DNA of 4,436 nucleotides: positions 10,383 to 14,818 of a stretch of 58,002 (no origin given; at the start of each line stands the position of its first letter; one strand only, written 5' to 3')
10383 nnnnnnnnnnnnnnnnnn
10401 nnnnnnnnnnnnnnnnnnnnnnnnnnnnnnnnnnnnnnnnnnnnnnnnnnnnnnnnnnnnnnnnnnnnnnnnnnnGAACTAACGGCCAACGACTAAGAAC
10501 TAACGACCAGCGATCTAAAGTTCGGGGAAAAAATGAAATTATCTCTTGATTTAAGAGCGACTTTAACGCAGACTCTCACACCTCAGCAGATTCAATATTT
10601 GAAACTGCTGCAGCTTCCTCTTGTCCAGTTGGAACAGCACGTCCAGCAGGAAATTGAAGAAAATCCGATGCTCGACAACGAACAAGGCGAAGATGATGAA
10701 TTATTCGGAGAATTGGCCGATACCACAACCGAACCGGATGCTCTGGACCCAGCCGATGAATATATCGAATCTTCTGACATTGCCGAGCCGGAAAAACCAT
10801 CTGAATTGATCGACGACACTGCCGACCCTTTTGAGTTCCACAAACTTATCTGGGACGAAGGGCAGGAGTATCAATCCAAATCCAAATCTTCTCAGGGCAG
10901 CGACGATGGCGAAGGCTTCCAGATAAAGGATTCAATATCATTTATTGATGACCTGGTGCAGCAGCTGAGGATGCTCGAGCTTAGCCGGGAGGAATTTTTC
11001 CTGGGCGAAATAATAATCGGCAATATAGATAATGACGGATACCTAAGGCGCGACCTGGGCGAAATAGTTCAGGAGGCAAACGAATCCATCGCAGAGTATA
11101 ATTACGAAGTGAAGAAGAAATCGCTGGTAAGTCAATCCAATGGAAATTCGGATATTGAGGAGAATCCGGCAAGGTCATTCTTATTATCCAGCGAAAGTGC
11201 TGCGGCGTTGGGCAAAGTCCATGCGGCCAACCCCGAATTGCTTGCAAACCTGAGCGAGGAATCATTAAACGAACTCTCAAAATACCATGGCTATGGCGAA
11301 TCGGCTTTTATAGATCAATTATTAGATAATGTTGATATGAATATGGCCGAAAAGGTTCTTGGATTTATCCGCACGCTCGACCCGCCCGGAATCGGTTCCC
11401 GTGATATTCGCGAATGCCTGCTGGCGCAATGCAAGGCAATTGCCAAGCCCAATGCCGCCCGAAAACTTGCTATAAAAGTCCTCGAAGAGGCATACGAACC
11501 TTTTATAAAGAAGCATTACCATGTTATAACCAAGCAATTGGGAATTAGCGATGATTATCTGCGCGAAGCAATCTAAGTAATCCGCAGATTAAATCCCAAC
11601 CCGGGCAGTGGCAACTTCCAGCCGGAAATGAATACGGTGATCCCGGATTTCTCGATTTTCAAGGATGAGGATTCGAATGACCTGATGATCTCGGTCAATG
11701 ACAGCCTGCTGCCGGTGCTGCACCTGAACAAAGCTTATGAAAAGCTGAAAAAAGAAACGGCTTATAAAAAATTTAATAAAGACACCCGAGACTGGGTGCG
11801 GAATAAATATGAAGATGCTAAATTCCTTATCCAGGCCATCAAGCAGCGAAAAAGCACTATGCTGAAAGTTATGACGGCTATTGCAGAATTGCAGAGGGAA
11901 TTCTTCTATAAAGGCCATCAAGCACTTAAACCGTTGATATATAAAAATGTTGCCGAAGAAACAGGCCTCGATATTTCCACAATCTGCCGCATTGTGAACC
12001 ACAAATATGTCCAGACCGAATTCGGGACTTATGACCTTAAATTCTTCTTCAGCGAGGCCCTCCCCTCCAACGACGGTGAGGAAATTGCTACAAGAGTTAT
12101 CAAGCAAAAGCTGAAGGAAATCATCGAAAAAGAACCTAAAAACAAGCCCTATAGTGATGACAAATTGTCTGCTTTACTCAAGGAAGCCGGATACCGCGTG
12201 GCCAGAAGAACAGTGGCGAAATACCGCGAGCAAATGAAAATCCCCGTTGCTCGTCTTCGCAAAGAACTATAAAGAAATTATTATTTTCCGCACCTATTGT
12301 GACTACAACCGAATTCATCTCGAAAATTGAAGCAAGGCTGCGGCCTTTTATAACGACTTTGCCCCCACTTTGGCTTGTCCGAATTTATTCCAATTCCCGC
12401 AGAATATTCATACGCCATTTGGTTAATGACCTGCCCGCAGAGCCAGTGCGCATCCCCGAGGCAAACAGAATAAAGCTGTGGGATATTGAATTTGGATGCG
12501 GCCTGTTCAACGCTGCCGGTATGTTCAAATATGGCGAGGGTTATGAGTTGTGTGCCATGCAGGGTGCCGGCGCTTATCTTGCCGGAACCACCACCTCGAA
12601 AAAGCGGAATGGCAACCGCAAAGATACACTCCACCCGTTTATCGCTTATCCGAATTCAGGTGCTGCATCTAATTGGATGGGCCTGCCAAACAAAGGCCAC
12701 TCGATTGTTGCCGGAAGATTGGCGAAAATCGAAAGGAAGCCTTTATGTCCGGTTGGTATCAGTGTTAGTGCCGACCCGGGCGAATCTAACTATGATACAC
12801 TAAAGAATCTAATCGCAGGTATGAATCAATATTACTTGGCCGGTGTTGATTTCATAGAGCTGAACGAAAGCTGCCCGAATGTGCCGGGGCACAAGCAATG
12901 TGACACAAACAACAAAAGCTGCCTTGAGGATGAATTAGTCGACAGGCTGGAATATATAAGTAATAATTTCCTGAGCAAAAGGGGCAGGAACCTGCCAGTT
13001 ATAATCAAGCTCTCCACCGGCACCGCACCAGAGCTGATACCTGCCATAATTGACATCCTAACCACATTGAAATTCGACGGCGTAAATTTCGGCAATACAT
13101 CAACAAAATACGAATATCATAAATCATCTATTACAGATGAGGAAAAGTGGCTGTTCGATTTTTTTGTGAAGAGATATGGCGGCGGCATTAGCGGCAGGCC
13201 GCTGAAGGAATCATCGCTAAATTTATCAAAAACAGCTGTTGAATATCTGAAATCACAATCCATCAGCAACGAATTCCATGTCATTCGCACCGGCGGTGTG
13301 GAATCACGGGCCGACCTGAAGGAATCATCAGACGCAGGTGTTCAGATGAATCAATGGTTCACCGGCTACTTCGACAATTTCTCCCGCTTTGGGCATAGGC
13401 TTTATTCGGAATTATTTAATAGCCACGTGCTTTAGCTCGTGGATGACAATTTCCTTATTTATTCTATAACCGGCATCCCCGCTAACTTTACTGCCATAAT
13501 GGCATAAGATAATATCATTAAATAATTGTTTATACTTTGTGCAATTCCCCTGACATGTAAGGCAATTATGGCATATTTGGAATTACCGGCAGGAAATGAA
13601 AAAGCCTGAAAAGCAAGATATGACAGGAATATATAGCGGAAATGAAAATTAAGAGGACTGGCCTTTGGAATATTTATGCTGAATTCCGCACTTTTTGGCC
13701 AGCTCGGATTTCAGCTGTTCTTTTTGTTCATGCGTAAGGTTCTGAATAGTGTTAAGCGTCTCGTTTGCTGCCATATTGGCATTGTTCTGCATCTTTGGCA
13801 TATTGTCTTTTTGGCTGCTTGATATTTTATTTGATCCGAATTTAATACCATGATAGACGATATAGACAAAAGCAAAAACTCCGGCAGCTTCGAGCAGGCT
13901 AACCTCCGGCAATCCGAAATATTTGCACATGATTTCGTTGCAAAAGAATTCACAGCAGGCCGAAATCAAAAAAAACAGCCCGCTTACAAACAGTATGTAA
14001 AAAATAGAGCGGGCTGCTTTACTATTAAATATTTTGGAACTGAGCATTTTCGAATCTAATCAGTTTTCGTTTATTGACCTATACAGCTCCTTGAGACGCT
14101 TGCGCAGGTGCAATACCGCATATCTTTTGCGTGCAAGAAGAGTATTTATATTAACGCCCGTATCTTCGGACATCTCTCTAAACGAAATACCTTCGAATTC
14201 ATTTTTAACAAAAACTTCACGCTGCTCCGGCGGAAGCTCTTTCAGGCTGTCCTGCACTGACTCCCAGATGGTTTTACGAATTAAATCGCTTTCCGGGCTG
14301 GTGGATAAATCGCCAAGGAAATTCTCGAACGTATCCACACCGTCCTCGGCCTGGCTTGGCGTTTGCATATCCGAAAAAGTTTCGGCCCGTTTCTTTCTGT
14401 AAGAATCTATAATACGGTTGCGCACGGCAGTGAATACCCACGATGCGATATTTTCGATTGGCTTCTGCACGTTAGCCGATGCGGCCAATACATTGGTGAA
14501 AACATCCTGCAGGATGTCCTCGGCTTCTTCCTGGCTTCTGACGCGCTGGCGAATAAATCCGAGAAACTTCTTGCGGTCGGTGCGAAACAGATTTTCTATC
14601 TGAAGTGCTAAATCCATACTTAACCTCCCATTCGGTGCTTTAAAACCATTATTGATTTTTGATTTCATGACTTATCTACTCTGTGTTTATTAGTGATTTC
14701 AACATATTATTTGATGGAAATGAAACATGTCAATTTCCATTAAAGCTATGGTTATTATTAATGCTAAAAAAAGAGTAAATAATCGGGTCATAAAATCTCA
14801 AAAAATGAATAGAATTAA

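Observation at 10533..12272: Sigma-54 gene (rpoN) is interrupted by a single in-frame TAA, and conserved sequence continues across the stop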

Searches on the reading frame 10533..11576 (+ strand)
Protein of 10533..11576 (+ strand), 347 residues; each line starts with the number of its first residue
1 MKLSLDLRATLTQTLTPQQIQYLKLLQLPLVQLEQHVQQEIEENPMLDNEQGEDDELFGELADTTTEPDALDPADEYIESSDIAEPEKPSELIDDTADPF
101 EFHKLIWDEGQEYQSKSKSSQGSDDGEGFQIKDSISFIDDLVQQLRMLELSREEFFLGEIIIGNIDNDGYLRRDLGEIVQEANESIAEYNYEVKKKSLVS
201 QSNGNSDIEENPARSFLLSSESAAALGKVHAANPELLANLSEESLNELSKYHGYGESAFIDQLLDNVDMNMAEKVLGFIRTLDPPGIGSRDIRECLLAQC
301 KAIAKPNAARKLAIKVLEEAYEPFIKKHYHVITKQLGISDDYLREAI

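Call 4: search_protein_families(library=pfam, proteins=[window:10533-11573:+], max_evalue=0.01)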
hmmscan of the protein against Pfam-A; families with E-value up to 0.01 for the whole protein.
window:10533-11573:+ (347 aa): 2 families
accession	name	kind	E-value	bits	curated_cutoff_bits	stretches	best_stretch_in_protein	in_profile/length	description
PF04963.19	Sigma54_CBD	-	7.3e-28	98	22.9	2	260-347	50-132/185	Sigma-54 factor, core binding domain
PF00309.25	Sigma54_AID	-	1.7e-13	50.6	23.8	1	4-48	1-45/46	Sigma-54 factor, Activator interacting domain (AID)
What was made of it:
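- On Sigma-54 (RpoN): PF00309 Sigma54_AID, residues 4-48, E = 1.7e-13 (call 4).
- The break lies inside the Pfam core-binding-domain model, at position 133 of 185 (call 4).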

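Call 11: find_encoding_contigs(protein=window:10533-11576:+, flank=10000, max_places=10)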
Protein window:10533-11576:+ (347 aa): no gene with exactly this product is on record in the collection.

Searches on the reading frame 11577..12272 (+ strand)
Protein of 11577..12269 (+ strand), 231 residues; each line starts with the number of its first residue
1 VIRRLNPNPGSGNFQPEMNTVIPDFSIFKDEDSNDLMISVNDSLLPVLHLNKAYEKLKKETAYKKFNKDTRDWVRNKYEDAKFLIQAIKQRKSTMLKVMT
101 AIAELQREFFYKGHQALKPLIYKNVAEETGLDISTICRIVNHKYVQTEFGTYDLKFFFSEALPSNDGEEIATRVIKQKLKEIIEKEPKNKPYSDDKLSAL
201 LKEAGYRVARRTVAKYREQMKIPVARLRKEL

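Call 4: search_protein_families(library=pfam, proteins=[window:11577-12269:+, window:11628-12269:+], max_evalue=0.01)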
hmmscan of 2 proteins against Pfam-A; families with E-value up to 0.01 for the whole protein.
window:11577-12269:+ (231 aa): 2 families
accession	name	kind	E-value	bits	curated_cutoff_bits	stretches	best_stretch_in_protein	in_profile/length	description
PF04552.19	Sigma54_DBD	-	9.2e-54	181.9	22.8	1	73-229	3-159/160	Sigma-54, DNA binding domain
PF04963.19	Sigma54_CBD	-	2.8e-08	34.1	22.9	1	1-54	134-185/185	Sigma-54 factor, core binding domain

window:11628-12269:+ (214 aa): 1 family
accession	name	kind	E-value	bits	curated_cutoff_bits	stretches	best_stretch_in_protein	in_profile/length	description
PF04552.19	Sigma54_DBD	-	7.3e-54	182.3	22.8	1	56-212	3-159/160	Sigma-54, DNA binding domain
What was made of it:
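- On Sigma-54 (RpoN): PF04552, E = 9e-54 (call 4).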

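Call 32: find_encoding_contigs(protein=window:11628-12272:+, flank=10000, max_places=6)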
Protein window:11628-12272:+ (214 aa): no gene with exactly this product is on record in the collection.

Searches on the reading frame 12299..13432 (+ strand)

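Call 25: search_protein_families(library=pfam, proteins=[window:12299-13432:+], max_evalue=0.001)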
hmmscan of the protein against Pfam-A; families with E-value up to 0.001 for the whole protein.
window:12299-13432:+ (378 aa): 1 family
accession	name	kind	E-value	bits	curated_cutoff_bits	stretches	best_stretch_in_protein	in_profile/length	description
PF01180.27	DHO_dh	-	2.1e-32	112.9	27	1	59-361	5-277/291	Dihydroorotate dehydrogenase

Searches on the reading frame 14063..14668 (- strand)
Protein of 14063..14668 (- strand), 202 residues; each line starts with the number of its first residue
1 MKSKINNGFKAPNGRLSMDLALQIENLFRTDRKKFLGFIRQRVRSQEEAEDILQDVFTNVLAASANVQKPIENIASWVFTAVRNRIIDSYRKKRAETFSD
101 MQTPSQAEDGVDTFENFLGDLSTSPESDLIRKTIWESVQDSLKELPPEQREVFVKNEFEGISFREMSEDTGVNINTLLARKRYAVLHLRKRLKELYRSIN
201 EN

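Call 25: search_protein_families(library=pfam, proteins=[window:14063-14668:-], max_evalue=0.001)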
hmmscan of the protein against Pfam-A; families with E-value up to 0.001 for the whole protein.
window:14063-14668:- (202 aa): 3 families
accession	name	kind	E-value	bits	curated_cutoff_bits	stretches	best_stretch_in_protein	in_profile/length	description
PF04542.20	Sigma70_r2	-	2.7e-11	43.5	24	1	27-94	1-69/71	Sigma-70 region 2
PF08281.18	Sigma70_r4_2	-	3.3e-08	33.5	25.7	1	137-176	3-42/54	Sigma-70, region 4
PF08785.16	Ku_PK_bind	-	0.00044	20.9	25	1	57-141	6-95/120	Ku C terminal domain like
